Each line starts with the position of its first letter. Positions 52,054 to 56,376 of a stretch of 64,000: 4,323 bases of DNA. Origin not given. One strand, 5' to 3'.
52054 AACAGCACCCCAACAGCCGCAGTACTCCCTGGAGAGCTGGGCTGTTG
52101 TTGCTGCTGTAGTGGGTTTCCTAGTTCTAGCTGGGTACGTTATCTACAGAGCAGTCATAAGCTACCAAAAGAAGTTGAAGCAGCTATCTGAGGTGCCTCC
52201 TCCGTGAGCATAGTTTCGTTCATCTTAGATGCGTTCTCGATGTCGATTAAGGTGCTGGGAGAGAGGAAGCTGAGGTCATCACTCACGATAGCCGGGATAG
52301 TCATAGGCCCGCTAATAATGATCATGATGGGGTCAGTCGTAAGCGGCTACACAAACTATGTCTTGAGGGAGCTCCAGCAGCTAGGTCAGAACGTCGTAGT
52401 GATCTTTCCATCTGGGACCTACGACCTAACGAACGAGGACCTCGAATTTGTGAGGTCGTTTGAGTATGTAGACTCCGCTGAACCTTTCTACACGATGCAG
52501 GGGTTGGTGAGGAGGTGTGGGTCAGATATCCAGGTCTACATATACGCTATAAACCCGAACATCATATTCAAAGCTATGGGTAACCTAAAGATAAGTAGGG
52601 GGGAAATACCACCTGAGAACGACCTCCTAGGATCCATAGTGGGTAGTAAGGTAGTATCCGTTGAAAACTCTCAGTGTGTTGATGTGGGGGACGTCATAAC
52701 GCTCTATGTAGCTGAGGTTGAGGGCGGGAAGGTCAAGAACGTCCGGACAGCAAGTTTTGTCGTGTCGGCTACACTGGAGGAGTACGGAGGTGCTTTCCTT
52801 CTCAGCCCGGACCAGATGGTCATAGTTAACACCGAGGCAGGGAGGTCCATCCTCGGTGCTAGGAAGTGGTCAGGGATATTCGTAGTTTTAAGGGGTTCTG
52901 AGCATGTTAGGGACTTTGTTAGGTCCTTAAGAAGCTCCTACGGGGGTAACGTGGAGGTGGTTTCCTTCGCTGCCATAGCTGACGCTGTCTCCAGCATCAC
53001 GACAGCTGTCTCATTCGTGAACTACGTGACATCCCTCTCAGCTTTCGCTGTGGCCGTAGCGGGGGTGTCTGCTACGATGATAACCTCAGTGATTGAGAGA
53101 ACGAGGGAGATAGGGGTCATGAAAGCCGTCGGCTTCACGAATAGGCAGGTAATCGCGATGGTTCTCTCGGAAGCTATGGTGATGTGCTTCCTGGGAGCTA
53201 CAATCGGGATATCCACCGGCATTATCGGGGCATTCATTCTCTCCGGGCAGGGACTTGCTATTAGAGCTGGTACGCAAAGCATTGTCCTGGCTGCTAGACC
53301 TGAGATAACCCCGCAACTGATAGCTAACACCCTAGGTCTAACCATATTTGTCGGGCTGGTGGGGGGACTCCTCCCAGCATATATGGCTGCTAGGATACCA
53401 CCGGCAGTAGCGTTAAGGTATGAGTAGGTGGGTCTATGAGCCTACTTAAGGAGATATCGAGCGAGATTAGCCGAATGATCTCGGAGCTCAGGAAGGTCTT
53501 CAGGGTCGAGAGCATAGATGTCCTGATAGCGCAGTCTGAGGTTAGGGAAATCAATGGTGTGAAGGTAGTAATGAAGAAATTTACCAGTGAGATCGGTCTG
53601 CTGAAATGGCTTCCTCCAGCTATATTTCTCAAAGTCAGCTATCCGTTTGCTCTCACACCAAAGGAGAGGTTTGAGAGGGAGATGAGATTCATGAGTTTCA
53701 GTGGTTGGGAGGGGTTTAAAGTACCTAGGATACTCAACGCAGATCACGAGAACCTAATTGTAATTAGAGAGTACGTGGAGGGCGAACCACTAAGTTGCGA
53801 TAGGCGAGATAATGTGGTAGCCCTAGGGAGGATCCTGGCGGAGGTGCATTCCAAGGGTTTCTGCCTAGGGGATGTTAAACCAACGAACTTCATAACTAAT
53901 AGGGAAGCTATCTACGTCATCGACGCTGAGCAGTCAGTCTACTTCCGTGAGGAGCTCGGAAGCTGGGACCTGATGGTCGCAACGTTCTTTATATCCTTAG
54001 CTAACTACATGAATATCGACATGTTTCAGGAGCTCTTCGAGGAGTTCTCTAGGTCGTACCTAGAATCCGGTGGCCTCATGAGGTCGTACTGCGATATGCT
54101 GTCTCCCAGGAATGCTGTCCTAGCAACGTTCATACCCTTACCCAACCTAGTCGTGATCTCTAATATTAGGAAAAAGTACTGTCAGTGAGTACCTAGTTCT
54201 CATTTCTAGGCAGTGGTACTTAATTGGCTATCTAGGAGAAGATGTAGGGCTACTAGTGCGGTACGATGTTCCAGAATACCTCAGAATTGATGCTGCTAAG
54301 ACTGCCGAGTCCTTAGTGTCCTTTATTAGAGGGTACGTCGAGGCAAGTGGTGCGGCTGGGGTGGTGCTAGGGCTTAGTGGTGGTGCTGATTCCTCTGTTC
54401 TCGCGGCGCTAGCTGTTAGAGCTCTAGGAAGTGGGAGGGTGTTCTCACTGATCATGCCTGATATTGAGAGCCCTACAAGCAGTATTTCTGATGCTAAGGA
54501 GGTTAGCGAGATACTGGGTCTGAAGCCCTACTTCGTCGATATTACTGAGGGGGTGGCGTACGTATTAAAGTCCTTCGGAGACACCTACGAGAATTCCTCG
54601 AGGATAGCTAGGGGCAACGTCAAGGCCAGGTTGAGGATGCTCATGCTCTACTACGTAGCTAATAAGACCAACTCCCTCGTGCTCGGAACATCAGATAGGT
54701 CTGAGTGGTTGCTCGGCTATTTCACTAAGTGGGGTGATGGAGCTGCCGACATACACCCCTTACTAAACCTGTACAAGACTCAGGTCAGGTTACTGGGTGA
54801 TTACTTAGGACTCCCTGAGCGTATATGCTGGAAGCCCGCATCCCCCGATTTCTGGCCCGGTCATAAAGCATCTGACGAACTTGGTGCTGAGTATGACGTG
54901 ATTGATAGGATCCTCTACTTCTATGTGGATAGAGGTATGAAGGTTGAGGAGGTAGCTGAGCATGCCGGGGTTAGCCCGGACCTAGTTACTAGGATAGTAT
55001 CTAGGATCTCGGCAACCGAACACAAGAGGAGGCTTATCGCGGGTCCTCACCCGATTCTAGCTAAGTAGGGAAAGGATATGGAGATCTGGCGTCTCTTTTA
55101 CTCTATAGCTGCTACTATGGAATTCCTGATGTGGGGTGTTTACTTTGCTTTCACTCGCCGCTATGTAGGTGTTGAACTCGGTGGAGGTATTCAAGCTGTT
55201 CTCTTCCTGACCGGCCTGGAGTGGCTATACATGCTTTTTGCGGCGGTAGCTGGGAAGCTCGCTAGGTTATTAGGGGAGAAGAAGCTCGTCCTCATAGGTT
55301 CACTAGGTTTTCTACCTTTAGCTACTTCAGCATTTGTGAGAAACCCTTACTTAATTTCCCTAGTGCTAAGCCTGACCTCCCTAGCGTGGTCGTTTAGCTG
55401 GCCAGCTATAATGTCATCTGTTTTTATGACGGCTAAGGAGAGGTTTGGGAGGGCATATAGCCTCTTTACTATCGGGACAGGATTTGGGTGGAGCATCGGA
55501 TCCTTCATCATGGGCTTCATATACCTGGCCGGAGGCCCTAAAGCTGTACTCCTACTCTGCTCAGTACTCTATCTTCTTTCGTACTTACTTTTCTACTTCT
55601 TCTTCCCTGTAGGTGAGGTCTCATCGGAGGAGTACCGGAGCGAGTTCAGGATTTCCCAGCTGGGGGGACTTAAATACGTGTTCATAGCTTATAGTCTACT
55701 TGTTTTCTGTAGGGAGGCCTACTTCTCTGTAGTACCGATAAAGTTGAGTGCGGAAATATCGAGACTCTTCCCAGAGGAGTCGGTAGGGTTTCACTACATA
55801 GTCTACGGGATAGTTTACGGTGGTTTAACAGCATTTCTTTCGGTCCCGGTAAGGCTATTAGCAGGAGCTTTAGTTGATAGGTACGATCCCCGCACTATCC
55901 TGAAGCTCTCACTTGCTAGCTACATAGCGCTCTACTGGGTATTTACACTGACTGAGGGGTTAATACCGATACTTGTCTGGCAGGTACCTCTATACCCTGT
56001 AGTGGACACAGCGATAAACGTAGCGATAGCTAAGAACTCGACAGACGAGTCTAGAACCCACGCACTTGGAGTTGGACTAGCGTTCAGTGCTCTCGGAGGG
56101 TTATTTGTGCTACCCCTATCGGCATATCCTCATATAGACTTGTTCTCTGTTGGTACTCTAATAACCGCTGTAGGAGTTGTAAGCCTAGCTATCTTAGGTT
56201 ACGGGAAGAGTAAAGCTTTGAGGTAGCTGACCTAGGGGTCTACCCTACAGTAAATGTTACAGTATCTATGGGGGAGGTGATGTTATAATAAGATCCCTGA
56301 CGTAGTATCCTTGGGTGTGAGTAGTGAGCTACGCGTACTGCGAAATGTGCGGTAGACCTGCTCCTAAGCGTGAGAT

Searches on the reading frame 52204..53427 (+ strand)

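Call 27: search_protein_families(library=pfam, proteins=[window:52204-53427:+], max_evalue=0.01)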
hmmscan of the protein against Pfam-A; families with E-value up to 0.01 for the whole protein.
window:52204-53427:+ (407 aa): 2 families
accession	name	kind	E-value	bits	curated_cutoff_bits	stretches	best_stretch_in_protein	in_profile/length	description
PF02687.27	FtsX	-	2.7e-17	63.4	25.5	1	276-400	3-120/120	FtsX-like permease C-terminal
PF12704.14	MacB_PCD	-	3.2e-15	57.4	27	1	25-243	1-205/207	MacB-like periplasmic core domain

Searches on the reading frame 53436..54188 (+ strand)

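Call 64: search_protein_families(library=pfam, proteins=[window:53436-54188:+], max_evalue=0.001)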
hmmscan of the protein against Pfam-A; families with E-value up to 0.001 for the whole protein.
window:53436-54188:+ (250 aa): 1 family
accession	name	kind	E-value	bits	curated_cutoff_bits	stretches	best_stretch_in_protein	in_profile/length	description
PF01636.29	APH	-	0.00012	22.3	23.2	0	72-139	31-109/239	Phosphotransferase enzyme family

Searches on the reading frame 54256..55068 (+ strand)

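Call 64: search_protein_families(library=pfam, proteins=[window:54256-55068:+], max_evalue=0.001)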
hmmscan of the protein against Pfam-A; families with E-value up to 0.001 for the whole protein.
window:54256-55068:+ (270 aa): 2 families
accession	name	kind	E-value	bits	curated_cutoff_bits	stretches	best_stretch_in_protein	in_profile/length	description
PF02540.23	NAD_synthase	-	3.3e-76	256.1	21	1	18-260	3-241/242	NAD synthase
PF00733.27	Asn_synthase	-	0.00069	19.8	21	1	39-99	23-82/354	Asparagine synthase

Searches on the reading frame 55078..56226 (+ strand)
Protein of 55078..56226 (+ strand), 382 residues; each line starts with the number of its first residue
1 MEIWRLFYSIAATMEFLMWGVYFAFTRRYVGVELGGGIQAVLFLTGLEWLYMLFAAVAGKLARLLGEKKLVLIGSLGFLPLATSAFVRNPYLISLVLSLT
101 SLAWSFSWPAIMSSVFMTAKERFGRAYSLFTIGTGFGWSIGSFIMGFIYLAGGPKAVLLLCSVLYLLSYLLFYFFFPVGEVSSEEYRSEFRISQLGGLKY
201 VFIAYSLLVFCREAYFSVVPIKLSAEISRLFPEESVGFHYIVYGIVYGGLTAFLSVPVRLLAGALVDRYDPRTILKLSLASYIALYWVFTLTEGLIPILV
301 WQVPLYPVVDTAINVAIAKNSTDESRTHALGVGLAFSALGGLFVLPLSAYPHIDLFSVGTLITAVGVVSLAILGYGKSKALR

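Call 64: search_protein_families(library=pfam, proteins=[window:55078-56226:+], max_evalue=0.001)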
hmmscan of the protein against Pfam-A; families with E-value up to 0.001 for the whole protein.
window:55078-56226:+ (382 aa): 1 family
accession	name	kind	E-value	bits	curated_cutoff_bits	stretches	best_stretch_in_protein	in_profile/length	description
PF07690.21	MFS_1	-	1e-26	94.1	33.4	1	10-343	3-345/347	Major Facilitator Superfamily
